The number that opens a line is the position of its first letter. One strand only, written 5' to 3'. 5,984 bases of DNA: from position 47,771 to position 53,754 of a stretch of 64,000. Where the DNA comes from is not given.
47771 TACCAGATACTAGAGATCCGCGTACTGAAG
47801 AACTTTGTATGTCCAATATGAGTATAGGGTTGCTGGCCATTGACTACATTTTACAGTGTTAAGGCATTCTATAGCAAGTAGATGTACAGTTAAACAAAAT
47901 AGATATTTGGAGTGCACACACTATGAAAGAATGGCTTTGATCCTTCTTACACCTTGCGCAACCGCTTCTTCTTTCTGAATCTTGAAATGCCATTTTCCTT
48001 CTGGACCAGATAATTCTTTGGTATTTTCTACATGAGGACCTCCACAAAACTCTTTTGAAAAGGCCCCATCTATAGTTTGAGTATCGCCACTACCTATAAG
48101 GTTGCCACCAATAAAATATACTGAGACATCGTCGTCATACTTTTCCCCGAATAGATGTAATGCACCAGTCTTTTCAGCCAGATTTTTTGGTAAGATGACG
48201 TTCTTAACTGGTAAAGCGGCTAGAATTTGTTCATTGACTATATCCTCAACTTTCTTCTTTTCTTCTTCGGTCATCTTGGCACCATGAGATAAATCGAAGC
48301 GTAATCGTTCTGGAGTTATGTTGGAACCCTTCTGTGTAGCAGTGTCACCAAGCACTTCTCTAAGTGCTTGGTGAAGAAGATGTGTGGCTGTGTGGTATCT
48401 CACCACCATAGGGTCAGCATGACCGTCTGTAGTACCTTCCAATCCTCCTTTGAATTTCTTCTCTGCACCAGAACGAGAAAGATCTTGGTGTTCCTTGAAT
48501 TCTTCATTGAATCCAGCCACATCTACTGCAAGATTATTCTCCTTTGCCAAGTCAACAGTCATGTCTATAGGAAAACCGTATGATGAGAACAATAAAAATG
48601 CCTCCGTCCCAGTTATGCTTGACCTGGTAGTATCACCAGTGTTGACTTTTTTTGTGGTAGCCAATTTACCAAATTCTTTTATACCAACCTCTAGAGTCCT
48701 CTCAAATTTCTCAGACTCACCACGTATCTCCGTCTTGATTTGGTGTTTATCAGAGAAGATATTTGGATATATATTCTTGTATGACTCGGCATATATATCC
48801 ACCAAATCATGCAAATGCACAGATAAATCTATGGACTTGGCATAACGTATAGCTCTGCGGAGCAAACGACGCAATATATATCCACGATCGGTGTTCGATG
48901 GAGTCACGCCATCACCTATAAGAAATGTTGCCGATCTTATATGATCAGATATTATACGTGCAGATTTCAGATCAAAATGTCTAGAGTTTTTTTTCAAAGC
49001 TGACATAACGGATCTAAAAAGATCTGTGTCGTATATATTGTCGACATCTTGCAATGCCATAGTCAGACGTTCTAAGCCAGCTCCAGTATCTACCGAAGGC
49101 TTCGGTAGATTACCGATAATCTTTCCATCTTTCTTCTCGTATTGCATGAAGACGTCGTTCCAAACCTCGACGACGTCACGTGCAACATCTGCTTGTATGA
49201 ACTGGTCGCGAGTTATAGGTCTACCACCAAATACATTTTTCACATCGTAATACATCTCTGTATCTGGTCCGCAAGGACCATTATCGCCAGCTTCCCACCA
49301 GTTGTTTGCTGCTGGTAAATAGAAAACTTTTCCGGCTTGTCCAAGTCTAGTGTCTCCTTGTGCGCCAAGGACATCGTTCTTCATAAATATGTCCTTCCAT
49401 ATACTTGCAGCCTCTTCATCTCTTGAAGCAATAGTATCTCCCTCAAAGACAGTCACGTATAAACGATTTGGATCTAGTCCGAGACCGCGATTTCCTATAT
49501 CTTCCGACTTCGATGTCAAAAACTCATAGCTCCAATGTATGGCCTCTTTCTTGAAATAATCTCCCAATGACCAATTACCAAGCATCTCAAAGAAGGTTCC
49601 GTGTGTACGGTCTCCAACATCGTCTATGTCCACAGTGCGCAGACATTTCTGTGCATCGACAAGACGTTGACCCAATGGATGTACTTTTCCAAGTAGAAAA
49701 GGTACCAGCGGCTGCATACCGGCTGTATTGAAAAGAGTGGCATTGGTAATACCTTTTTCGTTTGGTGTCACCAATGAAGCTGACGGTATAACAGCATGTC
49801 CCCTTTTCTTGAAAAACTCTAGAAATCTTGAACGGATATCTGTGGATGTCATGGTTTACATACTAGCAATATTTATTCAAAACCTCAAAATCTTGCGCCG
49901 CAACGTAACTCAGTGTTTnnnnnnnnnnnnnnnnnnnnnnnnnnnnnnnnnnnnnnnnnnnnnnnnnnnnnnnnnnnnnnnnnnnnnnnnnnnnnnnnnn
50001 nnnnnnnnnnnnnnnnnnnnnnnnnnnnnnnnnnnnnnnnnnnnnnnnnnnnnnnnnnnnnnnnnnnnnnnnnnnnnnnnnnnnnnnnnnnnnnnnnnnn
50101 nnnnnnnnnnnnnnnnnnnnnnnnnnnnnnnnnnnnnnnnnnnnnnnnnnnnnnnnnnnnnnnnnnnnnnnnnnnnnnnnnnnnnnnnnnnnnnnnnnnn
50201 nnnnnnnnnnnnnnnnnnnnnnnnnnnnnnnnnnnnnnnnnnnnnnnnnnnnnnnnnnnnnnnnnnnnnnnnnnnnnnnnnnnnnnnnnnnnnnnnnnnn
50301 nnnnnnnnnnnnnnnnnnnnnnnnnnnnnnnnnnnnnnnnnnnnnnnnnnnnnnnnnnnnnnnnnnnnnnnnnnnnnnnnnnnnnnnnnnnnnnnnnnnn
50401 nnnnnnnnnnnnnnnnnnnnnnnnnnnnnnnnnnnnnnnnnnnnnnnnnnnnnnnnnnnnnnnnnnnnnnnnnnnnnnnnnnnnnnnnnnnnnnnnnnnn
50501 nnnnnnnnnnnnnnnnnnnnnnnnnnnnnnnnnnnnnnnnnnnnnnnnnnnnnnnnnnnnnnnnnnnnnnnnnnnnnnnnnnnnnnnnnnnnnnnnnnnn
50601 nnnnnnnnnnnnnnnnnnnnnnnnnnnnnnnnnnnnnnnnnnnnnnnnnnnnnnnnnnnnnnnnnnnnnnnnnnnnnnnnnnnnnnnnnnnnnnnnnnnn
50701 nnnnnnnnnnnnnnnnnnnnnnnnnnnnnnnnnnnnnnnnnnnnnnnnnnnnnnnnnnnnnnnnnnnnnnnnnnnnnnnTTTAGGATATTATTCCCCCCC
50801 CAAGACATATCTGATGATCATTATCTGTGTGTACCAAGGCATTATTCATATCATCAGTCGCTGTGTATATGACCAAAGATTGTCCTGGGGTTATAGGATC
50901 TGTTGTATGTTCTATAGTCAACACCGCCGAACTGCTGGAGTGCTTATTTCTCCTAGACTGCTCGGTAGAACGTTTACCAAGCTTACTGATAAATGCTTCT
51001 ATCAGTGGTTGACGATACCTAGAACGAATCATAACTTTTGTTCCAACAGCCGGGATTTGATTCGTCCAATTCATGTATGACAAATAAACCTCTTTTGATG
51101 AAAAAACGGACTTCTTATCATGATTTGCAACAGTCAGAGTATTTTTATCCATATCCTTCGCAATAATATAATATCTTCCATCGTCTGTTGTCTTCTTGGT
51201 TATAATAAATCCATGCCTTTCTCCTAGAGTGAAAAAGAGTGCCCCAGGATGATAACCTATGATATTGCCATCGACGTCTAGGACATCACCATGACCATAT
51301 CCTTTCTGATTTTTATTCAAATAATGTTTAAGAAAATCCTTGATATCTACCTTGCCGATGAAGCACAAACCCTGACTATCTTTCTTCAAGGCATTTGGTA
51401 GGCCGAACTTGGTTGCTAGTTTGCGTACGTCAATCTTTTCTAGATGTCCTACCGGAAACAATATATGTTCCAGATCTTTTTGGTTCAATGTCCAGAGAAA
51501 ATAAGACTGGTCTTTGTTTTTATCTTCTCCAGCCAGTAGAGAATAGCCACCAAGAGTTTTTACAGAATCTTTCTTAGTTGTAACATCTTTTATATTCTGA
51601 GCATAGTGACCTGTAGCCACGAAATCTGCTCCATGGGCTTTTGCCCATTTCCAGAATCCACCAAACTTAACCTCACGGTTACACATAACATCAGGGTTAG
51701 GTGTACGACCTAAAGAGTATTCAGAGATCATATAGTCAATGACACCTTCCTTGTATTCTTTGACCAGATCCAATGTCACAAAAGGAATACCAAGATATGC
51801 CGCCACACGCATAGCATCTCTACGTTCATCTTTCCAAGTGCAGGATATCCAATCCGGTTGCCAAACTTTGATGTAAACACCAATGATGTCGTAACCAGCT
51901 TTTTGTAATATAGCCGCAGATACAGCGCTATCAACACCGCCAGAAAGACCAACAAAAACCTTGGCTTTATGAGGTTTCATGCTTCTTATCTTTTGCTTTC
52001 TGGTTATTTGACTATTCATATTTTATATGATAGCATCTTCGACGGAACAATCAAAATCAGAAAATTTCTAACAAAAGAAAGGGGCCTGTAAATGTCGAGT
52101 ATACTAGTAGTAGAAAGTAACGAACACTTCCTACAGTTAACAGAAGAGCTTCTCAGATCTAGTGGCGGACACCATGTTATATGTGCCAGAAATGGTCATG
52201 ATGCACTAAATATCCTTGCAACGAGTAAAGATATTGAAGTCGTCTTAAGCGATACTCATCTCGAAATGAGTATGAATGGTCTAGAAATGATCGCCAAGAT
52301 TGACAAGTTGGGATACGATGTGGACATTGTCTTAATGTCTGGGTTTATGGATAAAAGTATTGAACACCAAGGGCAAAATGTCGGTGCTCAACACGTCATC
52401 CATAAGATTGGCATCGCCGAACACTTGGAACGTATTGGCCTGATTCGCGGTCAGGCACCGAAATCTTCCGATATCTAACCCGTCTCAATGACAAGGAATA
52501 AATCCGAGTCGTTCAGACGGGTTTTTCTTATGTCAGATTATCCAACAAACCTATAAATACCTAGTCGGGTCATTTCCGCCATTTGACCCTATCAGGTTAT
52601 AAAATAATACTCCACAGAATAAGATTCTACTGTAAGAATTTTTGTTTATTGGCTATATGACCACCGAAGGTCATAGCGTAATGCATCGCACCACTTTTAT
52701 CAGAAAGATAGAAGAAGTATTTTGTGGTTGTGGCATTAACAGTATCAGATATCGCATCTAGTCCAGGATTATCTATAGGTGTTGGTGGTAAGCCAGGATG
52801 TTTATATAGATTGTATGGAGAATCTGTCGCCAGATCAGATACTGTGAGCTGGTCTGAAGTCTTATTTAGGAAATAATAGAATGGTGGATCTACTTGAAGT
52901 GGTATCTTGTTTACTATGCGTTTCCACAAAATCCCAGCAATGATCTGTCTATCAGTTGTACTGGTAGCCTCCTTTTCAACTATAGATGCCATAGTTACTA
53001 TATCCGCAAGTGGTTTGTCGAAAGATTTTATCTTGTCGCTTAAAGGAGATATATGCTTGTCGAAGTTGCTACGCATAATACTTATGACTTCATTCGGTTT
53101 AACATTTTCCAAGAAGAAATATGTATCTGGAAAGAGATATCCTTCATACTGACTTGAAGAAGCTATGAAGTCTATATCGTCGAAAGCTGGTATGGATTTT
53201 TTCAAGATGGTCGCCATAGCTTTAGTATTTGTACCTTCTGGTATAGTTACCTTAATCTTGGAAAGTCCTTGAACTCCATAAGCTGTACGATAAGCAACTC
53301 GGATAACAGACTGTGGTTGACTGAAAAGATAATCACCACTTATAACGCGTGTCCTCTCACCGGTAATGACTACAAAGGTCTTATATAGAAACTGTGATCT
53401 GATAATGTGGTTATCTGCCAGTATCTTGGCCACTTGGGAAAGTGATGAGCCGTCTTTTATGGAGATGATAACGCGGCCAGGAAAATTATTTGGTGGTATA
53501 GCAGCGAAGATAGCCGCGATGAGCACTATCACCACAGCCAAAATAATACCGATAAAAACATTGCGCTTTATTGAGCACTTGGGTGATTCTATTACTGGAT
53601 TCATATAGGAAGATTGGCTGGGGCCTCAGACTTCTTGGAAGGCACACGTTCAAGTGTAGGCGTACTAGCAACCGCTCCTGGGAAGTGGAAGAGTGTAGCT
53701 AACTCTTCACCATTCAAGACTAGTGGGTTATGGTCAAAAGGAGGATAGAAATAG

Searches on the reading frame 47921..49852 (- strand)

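Call 19: search_protein_families(library=pfam, max_evalue=0.001, proteins=[window:47921-49852:-])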
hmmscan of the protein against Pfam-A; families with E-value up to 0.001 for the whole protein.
window:47921-49852:- (643 aa): 2 families
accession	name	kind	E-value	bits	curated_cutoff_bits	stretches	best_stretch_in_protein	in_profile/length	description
PF01411.24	tRNA-synt_2c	-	4.2e-123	412.2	30.3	1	5-467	1-436/552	tRNA synthetases class II (A)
PF07973.19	tRNA_SAD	-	1.6e-11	44.4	24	1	576-638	1-43/44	Threonyl and Alanyl tRNA synthetase second additional domain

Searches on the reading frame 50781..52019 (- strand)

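Call 19: search_protein_families(library=pfam, max_evalue=0.001, proteins=[window:50781-52019:-])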
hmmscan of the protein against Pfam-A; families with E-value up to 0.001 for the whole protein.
window:50781-52019:- (412 aa): 4 families
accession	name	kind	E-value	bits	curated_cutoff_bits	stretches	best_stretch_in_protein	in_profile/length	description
PF03054.22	tRNA_Me_trans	-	3.9e-71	239.3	20.6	1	20-223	2-202/202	tRNA methyl transferase HUP domain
PF20259.3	tRNA_Me_trans_M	-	5e-15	55.2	27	1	227-298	1-65/66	tRNA methyl transferase PRC-barrel domain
PF02540.23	NAD_synthase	-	1.9e-08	34.2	21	1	16-88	16-84/242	NAD synthase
PF20258.4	tRNA_Me_trans_C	-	3.6e-05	24.5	20.6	0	309-411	2-77/77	Aminomethyltransferase beta-barrel domain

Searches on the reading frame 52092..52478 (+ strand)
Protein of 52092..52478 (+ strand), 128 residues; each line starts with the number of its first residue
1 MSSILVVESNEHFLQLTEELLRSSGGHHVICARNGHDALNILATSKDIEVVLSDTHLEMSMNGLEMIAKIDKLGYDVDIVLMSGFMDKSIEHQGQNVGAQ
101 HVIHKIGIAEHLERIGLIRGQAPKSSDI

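Call 19: search_protein_families(library=pfam, max_evalue=0.001, proteins=[window:52092-52478:+])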
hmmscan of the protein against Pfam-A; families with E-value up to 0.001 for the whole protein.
window:52092-52478:+ (128 aa): 1 family
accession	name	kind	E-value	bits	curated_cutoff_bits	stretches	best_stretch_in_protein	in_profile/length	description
PF00072.30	Response_reg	-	1.9e-14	54.2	30.2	1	4-106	1-100/111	Response regulator receiver domain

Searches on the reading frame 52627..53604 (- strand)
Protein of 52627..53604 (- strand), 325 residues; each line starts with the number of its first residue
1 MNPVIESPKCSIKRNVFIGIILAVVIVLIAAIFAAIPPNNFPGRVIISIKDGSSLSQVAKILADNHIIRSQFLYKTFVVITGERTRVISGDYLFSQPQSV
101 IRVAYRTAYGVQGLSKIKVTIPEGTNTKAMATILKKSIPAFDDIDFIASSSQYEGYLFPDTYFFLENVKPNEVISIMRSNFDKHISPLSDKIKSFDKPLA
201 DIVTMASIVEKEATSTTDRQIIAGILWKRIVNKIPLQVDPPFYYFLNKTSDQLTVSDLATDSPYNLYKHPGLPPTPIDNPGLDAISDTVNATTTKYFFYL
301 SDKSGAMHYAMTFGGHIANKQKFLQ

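Call 19: search_protein_families(library=pfam, max_evalue=0.001, proteins=[window:52627-53604:-])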
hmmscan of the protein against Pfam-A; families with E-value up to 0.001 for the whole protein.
window:52627-53604:- (325 aa): 1 family
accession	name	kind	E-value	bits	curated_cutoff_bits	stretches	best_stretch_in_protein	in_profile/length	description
PF02618.21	YceG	-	1.1e-64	219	32.4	1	47-322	1-275/275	YceG-like family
